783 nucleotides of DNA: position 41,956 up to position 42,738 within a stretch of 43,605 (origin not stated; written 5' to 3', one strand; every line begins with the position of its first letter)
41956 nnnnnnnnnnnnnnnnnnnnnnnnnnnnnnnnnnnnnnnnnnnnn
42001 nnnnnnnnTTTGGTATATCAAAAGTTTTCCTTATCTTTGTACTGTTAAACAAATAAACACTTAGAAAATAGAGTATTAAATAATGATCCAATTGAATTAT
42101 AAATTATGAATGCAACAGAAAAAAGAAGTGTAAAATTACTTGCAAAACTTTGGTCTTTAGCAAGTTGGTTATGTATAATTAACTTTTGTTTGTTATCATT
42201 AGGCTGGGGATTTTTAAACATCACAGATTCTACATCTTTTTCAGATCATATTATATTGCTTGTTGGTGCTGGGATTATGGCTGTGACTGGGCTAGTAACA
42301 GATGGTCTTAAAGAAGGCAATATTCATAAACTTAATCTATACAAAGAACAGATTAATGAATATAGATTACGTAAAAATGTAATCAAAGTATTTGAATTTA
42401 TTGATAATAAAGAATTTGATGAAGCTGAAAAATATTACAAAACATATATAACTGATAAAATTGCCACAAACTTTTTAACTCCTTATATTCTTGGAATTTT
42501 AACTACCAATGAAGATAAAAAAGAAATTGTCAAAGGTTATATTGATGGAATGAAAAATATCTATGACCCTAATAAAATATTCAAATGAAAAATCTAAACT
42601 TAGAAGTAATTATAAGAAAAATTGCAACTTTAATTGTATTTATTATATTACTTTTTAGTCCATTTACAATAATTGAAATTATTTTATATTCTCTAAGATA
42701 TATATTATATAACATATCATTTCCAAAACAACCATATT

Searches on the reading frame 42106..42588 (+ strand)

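Call 90: search_protein_families(library=pfam, proteins=[window:42106-42588:+], max_evalue=0.01)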
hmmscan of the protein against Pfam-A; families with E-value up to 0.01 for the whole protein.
window:42106-42588:+ (160 aa): 1 family
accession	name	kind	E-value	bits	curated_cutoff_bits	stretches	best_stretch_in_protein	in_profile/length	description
PF08282.18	Hydrolase_3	-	0.0045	17.2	20.9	1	72-144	122-194/255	haloacid dehalogenase-like hydrolase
